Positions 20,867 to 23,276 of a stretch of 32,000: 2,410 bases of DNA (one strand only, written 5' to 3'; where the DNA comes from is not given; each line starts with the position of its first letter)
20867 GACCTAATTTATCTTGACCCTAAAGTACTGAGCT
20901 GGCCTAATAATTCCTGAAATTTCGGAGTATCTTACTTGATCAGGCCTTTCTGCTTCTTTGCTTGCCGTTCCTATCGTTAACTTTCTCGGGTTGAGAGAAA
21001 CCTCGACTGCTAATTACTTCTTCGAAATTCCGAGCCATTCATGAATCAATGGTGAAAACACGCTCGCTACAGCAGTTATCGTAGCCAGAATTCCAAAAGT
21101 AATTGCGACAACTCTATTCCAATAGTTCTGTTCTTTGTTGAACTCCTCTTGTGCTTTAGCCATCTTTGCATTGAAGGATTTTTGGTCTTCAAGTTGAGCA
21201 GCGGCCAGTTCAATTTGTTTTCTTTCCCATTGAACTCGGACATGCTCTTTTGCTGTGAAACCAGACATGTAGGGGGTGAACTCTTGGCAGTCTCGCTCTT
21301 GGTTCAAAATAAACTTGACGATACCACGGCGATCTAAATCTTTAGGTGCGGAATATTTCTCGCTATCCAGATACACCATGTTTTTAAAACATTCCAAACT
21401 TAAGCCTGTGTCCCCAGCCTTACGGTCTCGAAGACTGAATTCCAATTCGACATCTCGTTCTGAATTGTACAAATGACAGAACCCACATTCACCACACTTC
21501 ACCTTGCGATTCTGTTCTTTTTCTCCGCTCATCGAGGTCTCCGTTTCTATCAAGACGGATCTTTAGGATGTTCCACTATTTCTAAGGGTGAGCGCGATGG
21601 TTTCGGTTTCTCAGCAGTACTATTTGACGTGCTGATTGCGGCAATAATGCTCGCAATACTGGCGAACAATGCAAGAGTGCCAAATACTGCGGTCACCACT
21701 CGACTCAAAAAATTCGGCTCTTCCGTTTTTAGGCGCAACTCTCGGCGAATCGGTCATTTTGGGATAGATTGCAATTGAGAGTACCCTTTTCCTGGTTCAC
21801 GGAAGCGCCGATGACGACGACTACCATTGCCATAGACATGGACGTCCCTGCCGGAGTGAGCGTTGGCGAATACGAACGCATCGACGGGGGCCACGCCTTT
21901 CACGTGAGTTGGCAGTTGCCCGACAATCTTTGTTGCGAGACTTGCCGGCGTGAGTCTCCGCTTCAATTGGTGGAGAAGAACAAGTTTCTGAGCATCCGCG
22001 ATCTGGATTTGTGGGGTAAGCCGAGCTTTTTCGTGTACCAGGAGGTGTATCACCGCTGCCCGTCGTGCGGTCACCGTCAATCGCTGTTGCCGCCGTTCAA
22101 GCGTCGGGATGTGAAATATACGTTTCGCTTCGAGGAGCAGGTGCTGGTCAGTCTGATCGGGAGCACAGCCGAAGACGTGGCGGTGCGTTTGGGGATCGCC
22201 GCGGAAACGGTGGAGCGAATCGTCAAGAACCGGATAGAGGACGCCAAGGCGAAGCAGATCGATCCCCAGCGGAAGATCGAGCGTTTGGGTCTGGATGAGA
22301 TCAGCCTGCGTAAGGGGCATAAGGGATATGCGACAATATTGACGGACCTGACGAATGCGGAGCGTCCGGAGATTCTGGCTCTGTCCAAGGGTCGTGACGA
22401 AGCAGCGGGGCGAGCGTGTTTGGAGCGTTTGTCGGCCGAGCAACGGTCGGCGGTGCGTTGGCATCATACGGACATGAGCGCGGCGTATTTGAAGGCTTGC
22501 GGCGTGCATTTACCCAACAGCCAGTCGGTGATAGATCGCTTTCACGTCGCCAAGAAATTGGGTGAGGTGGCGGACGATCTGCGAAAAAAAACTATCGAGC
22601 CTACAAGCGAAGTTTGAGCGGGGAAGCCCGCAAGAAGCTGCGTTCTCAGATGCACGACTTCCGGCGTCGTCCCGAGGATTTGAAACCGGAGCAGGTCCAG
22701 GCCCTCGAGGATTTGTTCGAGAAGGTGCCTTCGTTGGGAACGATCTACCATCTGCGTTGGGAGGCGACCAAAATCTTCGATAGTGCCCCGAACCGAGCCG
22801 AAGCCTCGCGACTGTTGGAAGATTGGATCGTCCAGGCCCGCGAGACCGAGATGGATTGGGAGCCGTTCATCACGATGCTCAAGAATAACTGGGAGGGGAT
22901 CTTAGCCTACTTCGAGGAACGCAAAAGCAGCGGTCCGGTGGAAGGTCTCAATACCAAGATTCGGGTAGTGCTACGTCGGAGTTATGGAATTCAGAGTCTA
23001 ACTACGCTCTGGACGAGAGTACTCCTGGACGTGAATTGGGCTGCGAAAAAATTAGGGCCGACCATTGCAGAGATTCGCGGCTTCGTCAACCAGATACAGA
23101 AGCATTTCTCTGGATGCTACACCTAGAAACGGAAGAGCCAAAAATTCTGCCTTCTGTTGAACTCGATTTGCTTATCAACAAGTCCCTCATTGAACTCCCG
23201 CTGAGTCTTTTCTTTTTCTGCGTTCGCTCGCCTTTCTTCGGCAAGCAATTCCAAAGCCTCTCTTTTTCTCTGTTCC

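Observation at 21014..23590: Tandem pair of uncharacterised cysteine-cluster, coiled-coil, tail-anchored paralogs in the tRNA-adjacent island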

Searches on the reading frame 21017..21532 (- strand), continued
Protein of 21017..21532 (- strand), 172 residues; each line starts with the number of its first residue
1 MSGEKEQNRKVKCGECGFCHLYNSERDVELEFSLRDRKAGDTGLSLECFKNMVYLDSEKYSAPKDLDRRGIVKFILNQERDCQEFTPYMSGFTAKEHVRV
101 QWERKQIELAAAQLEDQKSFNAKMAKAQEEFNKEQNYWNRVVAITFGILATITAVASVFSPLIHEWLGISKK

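Call 66: find_related_loci(query=A4, collection=metagenome_contigs, flank=8000)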
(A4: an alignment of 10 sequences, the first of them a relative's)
Query A4 (157 aa) in metagenome_contigs; peptide patterns used: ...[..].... (x = any residue, [..] = any of these).
143 stretches matched a pattern; 109 encode a relative of the query (tblastn E <= 1e-3); the best 80 are kept; 80 distinct loci.
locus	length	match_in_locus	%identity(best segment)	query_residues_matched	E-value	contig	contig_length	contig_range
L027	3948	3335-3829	38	5-156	7e-32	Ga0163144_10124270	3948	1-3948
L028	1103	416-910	39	4-150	7e-33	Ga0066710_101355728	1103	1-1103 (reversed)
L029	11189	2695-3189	38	5-156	8e-32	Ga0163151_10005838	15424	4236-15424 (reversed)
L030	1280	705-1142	40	4-150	4e-30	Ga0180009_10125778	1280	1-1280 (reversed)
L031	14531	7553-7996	37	5-149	5e-27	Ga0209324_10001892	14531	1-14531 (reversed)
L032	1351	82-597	34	1-152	2e-27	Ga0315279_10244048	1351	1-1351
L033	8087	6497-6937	43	6-135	6e-27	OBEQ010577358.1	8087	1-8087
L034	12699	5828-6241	38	4-145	2e-25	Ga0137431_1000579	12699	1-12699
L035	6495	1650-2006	42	1-117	2e-25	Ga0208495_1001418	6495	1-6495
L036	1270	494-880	40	4-116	1e-25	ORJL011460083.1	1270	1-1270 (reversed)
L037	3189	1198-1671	37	4-140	4e-25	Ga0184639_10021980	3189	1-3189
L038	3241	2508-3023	34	1-156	6e-25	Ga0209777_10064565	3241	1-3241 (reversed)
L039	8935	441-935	37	4-154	1e-24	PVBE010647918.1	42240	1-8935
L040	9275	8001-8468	35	6-156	3e-24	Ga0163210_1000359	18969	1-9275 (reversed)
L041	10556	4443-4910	35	6-156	3e-24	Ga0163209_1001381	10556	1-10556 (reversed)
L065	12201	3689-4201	31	2-135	2e-20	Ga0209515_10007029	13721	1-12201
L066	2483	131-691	28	4-156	3e-20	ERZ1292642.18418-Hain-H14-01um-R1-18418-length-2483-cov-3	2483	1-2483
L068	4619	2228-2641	37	1-116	7e-20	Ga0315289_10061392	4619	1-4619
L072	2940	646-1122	32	4-152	2e-19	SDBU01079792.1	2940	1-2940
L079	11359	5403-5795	35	4-112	2e-18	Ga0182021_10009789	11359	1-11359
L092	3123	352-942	29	5-150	4e-16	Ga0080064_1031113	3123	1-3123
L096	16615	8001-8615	29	1-154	7e-16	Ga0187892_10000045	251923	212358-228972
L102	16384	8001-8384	30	5-96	4e-15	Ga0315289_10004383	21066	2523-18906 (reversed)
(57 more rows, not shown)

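Call 67: fold_search(model_id=the predicted structure, library=viral)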
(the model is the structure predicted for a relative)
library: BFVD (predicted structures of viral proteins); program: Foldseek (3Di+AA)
matches with E <= 10: 52; with E <= 0.001: 0
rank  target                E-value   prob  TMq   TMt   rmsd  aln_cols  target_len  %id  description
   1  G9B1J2                1.5e+00  0.18  0.22  0.27  14.1       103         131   13  Gp91 [Bacillus phage W.Ph.]
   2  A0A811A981            1.7e+00  0.05  0.12  0.11   7.5        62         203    6  (no name in the UniProt tables at hand)
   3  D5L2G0                3.0e+00  0.09  0.17  0.36  10.8        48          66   19  Uncharacterized protein [uncultured virus]
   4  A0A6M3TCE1            3.4e+00  0.05  0.23  0.19  18.5       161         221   15  (no name in the UniProt tables at hand)
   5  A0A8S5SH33            3.9e+00  0.04  0.08  0.13   7.9        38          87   16  Uncharacterized protein [Siphoviridae sp. ctBCr48]
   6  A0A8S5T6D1            3.9e+00  0.03  0.08  0.03   8.0        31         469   13  Uncharacterized protein [Siphoviridae sp. ctxMM9]
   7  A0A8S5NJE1            4.1e+00  0.02  0.10  0.13   6.2        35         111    8  Uncharacterized protein [Siphoviridae sp. cttpk5]
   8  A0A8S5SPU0            4.1e+00  0.02  0.09  0.20   7.3        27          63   26  Uncharacterized protein [Phage sp. ctPjm15]
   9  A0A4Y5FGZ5            4.1e+00  0.01  0.13  0.13  12.8        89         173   16  Uncharacterized protein [Lactobacillus phage SAC12B]
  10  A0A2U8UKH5            4.4e+00  0.03  0.20  0.14  15.4       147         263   10  (no name in the UniProt tables at hand)
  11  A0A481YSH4            4.7e+00  0.12  0.19  0.12  10.2        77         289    8  RNA ligase with polynucleotide kinase domain [Marseillevirus LCMAC101]
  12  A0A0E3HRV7            4.7e+00  0.02  0.16  0.07  20.1       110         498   16  Uncharacterized protein [Synechococcus phage ACG-2014f]
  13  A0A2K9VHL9            4.7e+00  0.01  0.13  0.07   8.3        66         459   17  Uncharacterized protein [Pseudomonas phage Bjorn]
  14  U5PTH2                5.0e+00  0.03  0.13  0.27   9.4        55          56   16  Uncharacterized protein [Bacillus phage CampHawk]
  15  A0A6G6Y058            5.7e+00  0.02  0.09  0.08   7.2        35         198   11  (no name in the UniProt tables at hand)
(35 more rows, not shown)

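Call 75: find_encoding_contigs(protein=P0003, flank=10000, max_places=4)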
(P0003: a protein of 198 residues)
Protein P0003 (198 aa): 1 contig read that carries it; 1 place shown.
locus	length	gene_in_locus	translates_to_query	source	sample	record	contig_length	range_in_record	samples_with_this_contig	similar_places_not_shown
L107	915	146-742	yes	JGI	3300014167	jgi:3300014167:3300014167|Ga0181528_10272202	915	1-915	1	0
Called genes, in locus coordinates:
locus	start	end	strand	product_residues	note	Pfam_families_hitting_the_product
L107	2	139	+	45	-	?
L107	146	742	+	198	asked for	-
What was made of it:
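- Its only close relative sits on a 915-nt contig (call 75).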

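Call 82: search_protein_families(library=ncbifam, alignment_id=A2, max_evalue=0.001)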
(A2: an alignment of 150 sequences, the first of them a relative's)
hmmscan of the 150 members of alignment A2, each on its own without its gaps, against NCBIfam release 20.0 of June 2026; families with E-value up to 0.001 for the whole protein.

A. member 1, P0001 (172 aa): 0 families

B. families by the number of members that match (of 150 scanned): 6 families
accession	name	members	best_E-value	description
NF049861.1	SCO2400_fam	3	8.6e-05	SCO2400 family protein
TIGR04211.1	SH3_and_anchor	1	2.9e-05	TIGR04211 family SH3 domain-containing protein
NF052590.1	ArlF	1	7.2e-05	archaellum stator protein ArlF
NF041422.1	VirB10_subf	1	0.00041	VirB10/TraB/TrbI family type IV secretion system protein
NF033483.0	PknB_PASTA_kin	1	0.00041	Stk1 family PASTA domain-containing Ser/Thr kinase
NF033761.1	gliding_GltJ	1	0.00043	adventurous gliding motility protein GltJ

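Call 83: search_protein_families(library=padloc, alignment_id=A2, max_evalue=0.001)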
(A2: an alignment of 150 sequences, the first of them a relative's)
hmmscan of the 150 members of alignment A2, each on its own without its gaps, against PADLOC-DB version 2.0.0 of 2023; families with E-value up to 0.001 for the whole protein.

A. member 1, P0001 (172 aa): 0 families

B. families by the number of members that match (of 150 scanned): 5 families
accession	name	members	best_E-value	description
PDLC02725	PbeC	1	0.00019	PbeC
PDLC01583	Cas11e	1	0.00033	CAS-I-E; effector_SS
PDLC00578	JetC3|JetC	1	0.00037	DUF3584 domain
PDLC03416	REase_II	1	0.00059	Type II restriction enzyme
PDLC01173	STAND_TPR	1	0.00077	"Predicted ATPase fused to Xre-HTH and TPR repeats domain, associated with cas1-less I-E system in Streptomyces"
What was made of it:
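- No PADLOC match for 150 members (call 83).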

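Call 100: search_dna_similar(query=P0023, collection=plasmids, mode=protein, max_evalue=0.001)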
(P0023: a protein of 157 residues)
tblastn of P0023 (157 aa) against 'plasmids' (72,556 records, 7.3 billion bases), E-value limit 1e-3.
No match.

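Call 110: search_protein_families(library=pfam, proteins=[L072:1133-2059:-, L065:4362-5258:-, L096:8785-9741:-, L068:2840-3676:-, L066:959-1813:-, L092:1194-2099:-, L079:5865-6716:-, L102:8491-9327:-], max_evalue=0.001)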
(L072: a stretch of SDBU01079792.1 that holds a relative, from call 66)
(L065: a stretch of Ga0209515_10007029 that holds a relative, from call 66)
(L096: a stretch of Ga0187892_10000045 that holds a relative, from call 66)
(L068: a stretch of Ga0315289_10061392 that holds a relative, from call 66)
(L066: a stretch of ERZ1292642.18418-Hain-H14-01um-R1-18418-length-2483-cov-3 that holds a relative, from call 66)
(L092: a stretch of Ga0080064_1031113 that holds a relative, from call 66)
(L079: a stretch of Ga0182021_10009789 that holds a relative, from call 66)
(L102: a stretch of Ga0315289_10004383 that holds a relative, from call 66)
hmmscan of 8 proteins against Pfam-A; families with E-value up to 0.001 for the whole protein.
L072:1133-2059:- (308 aa): 2 families
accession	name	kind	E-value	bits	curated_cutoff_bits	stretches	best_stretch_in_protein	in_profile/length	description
PF12762.13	DDE_Tnp_IS1595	-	1.3e-40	139.4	27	1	134-274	2-153/153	ISXO2-like transposase domain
PF12760.12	Zn_ribbon_IS1595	-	8.4e-12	45.3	25.4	1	22-66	2-46/46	Transposase zinc-ribbon domain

L065:4362-5258:- (299 aa): 2 families
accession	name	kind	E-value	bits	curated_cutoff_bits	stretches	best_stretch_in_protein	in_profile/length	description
PF12762.13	DDE_Tnp_IS1595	-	1.1e-39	136.4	27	1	131-272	1-153/153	ISXO2-like transposase domain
PF12760.12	Zn_ribbon_IS1595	-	2.7e-13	50.1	25.4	1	19-63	2-46/46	Transposase zinc-ribbon domain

L096:8785-9741:- (319 aa): 2 families
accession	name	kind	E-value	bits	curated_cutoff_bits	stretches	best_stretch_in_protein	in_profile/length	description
PF12762.13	DDE_Tnp_IS1595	-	5.8e-39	134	27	1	135-290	2-153/153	ISXO2-like transposase domain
PF12760.12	Zn_ribbon_IS1595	-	1.4e-10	41.4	25.4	1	22-61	4-42/46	Transposase zinc-ribbon domain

L068:2840-3676:- (279 aa): 3 families
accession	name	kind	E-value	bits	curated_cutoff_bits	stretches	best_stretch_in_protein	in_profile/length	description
PF12762.13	DDE_Tnp_IS1595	-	1.4e-39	135.9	27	1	122-263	2-153/153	ISXO2-like transposase domain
PF12760.12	Zn_ribbon_IS1595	-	2.9e-10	40.4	25.4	1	9-54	1-45/46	Transposase zinc-ribbon domain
PF08279.18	HTH_11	-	0.00012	22.4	25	1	79-115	8-43/55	HTH domain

L066:959-1813:- (285 aa): 2 families
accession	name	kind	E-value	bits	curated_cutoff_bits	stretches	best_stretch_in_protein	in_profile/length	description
PF12762.13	DDE_Tnp_IS1595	-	6e-39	133.9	27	1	131-282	2-153/153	ISXO2-like transposase domain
PF12760.12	Zn_ribbon_IS1595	-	2.2e-09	37.6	25.4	1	18-56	4-41/46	Transposase zinc-ribbon domain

L092:1194-2099:- (302 aa): 2 families
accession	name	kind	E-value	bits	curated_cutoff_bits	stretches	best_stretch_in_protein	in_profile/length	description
PF12762.13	DDE_Tnp_IS1595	-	1.3e-38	132.8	27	1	125-275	3-153/153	ISXO2-like transposase domain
PF12760.12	Zn_ribbon_IS1595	-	3.1e-12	46.7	25.4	1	12-50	4-42/46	Transposase zinc-ribbon domain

L079:5865-6716:- (284 aa): 1 family
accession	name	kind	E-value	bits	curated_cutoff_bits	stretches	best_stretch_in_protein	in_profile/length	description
PF03400.19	DDE_Tnp_IS1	-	6.3e-05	23.8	24.1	0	199-234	81-116/131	IS1 transposase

L102:8491-9327:- (278 aa): 1 family
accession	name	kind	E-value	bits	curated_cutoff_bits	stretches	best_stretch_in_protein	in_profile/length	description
PF03400.19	DDE_Tnp_IS1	-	1.3e-05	26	24.1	1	194-238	82-126/131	IS1 transposase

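Call 116: search_protein_families(library=pfam, alignment_id=A7, max_evalue=0.00001)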
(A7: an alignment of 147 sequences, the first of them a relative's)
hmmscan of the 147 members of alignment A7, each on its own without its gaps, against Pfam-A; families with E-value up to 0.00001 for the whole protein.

A. member 1, L012:239-529:- (96 aa): 0 families

B. families by the number of members that match (of 147 scanned): 123 families (the first 25 are shown)
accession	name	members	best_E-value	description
PF12762.13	DDE_Tnp_IS1595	5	2.5e-41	ISXO2-like transposase domain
PF12760.12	Zn_ribbon_IS1595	3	1.3e-15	Transposase zinc-ribbon domain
PF03400.19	DDE_Tnp_IS1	3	1.1e-10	IS1 transposase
PF00285.26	Citrate_synt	2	2e-128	Citrate synthase, C-terminal domain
PF01138.27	RNase_PH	2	8.8e-54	3' exoribonuclease family, domain 1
PF00708.24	Acylphosphatase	2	5.7e-26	Acylphosphatase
PF02423.21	OCD_Mu_crystall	1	1.2e-100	Ornithine cyclodeaminase/mu-crystallin family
PF07969.17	Amidohydro_3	1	1.4e-99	Amidohydrolase family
PF00425.24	Chorismate_bind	1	1.7e-94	chorismate binding enzyme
PF22521.2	HypF_C_2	1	1e-79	Carbamoyltransferase, Kae1-like Domain, second subdomain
PF03600.22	CitMHS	1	4.9e-77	Citrate transporter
PF07992.20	Pyr_redox_2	1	3.3e-61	Pyridine nucleotide-disulphide oxidoreductase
PF06782.17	UPF0236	1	2.8e-56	Uncharacterised protein family (UPF0236)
PF00696.33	AA_kinase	1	3.8e-53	Amino acid kinase family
PF14257.11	DUF4349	1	2.2e-51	Domain of unknown function (DUF4349)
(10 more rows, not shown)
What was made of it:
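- Tried and rejected: A defence-island context: the neighbour census shows mostly housekeeping singletons (call 116).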

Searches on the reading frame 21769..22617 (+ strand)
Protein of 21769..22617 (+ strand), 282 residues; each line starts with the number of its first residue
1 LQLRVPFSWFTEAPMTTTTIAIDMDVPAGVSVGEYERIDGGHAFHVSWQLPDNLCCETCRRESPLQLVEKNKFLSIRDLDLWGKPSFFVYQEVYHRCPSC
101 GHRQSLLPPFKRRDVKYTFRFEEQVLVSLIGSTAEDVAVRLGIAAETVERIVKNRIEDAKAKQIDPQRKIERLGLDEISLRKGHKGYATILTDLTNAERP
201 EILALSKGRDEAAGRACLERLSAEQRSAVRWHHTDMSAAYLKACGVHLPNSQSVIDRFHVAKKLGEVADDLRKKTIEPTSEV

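Call 7: search_protein_families(library=pfam, proteins=[window:21769-22617:+], max_evalue=1)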
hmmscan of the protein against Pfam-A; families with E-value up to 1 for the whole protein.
window:21769-22617:+ (282 aa): 5 families
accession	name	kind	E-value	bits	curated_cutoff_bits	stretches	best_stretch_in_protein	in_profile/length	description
PF01610.23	DDE_Tnp_ISL3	-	8.4e-21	75.3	23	1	173-276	1-102/240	Transposase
PF13542.12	HTH_Tnp_ISL3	-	2.3e-05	24.2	27.4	1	109-155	4-50/51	Helix-turn-helix domain of transposase family ISL3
PF08281.18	Sigma70_r4_2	-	0.029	14.5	25.7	0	216-233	6-23/54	Sigma-70, region 4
PF04545.22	Sigma70_r4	-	0.1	12.6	24.1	0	131-153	20-42/50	Sigma-70, region 4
PF22310.2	NMB0315_dom_I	-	0.12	13.2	27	1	131-170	11-50/83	NMB0315-like, domain I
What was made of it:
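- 21716..23139 (+): ISL3-family insertion sequence that disrupts P2. Its transposase is itself split into two frames (21769-22617 and 22614-23126). PF01610 DDE_Tnp_ISL3 at E 8e-21 and 1e-25, plus HTH_Tnp_ISL3 (call 7).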

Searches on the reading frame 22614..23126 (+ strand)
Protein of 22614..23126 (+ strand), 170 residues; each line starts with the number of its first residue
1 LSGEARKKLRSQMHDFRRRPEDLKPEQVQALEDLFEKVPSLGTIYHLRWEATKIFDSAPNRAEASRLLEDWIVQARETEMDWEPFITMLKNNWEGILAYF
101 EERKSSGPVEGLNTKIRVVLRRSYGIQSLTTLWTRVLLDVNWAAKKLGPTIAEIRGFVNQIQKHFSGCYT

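Call 7: search_protein_families(library=pfam, proteins=[window:22614-23126:+], max_evalue=1)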
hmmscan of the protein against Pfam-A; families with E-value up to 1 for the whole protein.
window:22614-23126:+ (170 aa): 2 families
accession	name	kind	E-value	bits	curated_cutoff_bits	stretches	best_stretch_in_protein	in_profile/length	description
PF01610.23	DDE_Tnp_ISL3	-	9.7e-26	91.5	23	1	4-135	108-239/240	Transposase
PF12464.13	Mac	-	0.15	12.8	22.1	1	4-38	18-52/53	Maltose acetyltransferase hexapeptide capping motif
